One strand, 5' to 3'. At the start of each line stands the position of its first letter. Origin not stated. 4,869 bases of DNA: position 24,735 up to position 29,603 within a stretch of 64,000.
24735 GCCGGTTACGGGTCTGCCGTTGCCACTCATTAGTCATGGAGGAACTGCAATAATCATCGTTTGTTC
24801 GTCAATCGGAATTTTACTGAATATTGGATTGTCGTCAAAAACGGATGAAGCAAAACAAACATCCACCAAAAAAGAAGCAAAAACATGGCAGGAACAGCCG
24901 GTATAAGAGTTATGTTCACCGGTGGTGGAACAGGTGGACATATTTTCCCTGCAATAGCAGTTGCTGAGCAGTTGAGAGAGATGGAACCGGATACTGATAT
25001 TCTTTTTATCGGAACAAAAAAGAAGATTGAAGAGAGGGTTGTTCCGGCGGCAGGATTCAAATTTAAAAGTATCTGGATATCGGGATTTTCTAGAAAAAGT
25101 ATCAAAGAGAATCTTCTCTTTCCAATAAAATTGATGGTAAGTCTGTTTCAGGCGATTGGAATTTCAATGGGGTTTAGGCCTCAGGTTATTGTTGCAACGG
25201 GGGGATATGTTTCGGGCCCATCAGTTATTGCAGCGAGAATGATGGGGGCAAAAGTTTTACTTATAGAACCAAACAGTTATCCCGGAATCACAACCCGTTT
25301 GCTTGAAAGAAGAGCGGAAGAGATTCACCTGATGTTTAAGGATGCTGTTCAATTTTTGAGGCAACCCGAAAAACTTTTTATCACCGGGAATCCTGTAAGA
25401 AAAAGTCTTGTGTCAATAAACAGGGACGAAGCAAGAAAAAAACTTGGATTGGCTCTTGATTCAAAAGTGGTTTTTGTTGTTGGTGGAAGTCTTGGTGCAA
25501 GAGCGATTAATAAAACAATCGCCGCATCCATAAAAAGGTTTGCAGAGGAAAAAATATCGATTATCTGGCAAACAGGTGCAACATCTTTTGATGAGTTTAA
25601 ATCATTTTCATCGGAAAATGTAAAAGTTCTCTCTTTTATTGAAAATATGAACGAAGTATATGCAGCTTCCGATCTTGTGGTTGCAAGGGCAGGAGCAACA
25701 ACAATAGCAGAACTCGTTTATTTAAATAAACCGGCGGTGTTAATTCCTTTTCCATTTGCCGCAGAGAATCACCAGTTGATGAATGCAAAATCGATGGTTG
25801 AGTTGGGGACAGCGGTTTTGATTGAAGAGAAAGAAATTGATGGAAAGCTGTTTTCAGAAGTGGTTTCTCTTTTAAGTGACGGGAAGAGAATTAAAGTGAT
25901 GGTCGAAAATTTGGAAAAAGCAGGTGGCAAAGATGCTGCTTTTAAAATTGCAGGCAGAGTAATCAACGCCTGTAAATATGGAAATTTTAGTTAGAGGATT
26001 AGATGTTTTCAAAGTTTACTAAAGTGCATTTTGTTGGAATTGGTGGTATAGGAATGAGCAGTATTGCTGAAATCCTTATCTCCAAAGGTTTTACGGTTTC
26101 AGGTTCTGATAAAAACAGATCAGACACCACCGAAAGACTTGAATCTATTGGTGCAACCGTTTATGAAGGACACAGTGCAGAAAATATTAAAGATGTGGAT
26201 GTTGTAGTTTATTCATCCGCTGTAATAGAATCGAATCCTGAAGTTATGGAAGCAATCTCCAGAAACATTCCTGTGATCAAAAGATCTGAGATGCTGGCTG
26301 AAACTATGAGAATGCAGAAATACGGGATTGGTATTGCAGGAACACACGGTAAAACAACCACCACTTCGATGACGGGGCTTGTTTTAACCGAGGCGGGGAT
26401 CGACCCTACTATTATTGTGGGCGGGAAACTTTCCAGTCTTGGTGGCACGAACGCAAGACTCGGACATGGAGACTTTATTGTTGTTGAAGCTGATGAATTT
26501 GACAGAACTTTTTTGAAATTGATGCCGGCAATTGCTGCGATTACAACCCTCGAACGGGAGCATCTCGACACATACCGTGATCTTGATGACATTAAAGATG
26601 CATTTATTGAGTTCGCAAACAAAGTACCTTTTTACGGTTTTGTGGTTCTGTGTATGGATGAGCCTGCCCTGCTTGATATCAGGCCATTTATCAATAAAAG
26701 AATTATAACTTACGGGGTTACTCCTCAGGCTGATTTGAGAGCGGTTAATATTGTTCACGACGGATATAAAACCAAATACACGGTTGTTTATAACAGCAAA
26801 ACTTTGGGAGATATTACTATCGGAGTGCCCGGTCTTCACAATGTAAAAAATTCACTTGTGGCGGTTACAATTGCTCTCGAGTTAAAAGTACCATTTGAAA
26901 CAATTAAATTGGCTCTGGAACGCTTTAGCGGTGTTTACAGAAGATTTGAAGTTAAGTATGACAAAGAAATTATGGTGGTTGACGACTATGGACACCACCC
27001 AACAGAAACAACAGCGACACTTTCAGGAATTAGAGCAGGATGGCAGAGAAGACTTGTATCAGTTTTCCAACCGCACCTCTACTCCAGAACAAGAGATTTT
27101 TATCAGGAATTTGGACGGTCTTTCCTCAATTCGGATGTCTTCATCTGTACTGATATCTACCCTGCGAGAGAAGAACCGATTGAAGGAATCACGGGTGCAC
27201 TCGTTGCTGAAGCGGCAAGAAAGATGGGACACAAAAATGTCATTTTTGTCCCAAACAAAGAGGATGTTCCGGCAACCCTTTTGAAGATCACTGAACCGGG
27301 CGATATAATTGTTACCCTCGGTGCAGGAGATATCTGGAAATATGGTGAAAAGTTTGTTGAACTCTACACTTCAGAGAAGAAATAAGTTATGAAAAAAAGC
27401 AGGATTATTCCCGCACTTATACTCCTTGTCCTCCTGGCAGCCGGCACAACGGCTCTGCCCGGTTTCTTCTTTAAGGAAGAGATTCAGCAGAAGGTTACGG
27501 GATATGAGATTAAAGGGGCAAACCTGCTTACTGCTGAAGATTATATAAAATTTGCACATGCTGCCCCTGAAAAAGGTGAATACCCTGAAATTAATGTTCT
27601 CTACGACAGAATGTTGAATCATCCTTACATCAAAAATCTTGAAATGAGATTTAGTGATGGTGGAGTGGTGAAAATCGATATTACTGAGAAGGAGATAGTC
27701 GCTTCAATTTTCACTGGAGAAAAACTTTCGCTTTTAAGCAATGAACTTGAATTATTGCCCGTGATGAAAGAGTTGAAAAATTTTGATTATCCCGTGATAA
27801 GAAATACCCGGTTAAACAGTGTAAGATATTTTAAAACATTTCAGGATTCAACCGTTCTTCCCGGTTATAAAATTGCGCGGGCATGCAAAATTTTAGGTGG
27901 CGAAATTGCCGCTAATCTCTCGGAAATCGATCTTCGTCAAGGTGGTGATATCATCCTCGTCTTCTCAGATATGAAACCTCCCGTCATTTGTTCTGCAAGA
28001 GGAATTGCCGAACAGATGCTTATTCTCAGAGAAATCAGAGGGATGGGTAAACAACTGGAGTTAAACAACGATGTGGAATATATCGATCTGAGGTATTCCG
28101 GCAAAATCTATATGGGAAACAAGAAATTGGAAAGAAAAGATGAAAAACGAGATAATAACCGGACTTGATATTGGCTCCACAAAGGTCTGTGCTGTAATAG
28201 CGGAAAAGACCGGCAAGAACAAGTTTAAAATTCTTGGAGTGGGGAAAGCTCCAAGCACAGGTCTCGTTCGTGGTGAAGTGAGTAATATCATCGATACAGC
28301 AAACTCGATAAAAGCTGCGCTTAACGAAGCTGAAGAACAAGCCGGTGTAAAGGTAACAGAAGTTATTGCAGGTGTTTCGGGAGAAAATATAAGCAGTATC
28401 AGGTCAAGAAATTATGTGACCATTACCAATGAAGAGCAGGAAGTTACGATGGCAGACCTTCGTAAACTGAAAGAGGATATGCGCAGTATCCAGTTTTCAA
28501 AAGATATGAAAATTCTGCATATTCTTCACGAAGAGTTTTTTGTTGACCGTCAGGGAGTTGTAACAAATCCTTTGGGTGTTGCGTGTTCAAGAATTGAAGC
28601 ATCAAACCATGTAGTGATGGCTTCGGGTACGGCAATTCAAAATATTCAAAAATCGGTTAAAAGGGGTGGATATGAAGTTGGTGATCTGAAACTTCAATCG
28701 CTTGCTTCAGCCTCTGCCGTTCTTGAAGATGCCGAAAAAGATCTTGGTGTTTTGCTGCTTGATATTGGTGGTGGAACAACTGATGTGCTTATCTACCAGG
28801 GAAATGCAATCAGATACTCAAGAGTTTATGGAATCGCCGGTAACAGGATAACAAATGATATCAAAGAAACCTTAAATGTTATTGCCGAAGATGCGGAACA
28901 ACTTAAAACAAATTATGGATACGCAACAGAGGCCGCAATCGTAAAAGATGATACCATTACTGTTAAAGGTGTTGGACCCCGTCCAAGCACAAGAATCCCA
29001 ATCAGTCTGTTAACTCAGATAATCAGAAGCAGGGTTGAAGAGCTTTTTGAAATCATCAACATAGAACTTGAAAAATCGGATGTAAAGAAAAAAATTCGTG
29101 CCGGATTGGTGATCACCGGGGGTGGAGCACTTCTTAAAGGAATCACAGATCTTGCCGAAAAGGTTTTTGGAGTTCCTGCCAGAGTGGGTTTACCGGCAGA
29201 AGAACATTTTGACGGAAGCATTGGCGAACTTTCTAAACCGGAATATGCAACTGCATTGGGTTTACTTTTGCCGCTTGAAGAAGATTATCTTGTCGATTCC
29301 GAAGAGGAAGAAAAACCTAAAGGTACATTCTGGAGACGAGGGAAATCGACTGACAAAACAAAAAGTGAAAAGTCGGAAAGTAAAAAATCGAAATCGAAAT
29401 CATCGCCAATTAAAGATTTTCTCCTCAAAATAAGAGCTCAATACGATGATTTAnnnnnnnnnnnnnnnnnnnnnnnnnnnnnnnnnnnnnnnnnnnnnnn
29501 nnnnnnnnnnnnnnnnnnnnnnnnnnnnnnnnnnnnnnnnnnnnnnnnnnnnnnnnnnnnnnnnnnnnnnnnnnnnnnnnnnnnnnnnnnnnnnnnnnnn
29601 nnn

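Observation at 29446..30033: Truncated FtsZ-like paralog without GTPase motifs inserted between ftsA and ftsZ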

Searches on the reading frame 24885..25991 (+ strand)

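Call 61: search_protein_families(library=pfam, proteins=[window:24885-25991:+], max_evalue=0.00001)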
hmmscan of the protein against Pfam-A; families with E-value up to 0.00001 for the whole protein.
window:24885-25991:+ (369 aa): 2 families
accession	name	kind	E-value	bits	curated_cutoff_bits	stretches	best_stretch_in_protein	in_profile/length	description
PF04101.22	Glyco_tran_28_C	-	4.8e-38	131.2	22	1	195-351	1-162/166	Glycosyltransferase family 28 C-terminal domain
PF03033.26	Glyco_transf_28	-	1.6e-34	119.4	26.2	1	9-147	1-137/139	Glycosyltransferase family 28 N-terminal domain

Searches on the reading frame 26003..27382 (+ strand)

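Call 61: search_protein_families(library=pfam, proteins=[window:26003-27382:+], max_evalue=0.00001)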
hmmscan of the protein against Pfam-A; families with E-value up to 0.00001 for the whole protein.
window:26003-27382:+ (460 aa): 3 families
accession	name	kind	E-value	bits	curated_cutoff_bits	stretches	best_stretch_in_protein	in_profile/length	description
PF01225.30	Mur_ligase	-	2.2e-28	98.9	21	1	7-104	1-93/95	Mur ligase family, catalytic domain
PF08245.18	Mur_ligase_M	-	6.1e-25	88.8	24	1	111-290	1-199/200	Mur ligase middle domain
PF02875.26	Mur_ligase_C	-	2.2e-21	77.5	28.4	1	313-442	1-127/127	Mur ligase, glutamate ligase domain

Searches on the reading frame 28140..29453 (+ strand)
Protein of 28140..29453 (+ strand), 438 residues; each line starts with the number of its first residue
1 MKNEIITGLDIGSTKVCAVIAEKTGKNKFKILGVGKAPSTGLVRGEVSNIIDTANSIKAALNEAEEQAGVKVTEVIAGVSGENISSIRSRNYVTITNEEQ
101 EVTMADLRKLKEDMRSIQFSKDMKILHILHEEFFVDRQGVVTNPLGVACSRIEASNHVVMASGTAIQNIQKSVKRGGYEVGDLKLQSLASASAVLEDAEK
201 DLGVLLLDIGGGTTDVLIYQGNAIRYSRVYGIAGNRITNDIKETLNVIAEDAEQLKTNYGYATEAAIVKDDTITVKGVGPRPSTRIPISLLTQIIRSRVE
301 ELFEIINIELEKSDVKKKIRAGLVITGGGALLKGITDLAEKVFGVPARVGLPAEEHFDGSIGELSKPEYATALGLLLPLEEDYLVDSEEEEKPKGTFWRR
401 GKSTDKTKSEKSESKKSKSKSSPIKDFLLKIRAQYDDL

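Call 3: search_protein_families(library=pfam, proteins=[window:28140-29453:+], max_evalue=10)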
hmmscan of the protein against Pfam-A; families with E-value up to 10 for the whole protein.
window:28140-29453:+ (438 aa): 11 families
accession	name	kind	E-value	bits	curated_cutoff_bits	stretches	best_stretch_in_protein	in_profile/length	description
PF14450.12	FtsA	-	6.3e-42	143.4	31.8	2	206-374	2-127/127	Cell division protein FtsA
PF02491.25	SHS2_FTSA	-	1.6e-18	67.3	25.4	1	81-159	1-78/79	SHS2 domain inserted in FTSA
PF06723.19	MreB_Mbl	-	3.4e-12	46.3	27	1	182-350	125-304/327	MreB/Mbl protein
PF11104.14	PilM_2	-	1e-09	38.2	27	2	191-261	169-239/340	Type IV pilus assembly protein PilM;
PF05378.19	Hydant_A_N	-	0.0015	18.7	25.2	1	8-75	3-57/176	Hydantoinase/oxoprolinase N-terminal region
PF00022.25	Actin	-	0.0058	15.7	27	1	204-247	144-189/410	Actin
PF25216.1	Volactin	-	0.016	15.1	35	1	289-343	237-291/321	Volactin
PF01869.26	BcrAD_BadFG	-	0.02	14.8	31.5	1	8-102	2-92/271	BadF/BadG/BcrA/BcrD ATPase family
PF18529.7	MIX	-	0.044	13.9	27.4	1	216-268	99-148/152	Mitochondrial membrane-anchored proteins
PF18052.6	Rx_N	-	0.086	13.4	27.7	1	41-67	21-47/93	Rx N-terminal domain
PF21029.3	RMC1_N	-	0.2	12.2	27.3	1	86-136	12-64/119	Regulator of MON1-CCZ1 complex, N-terminal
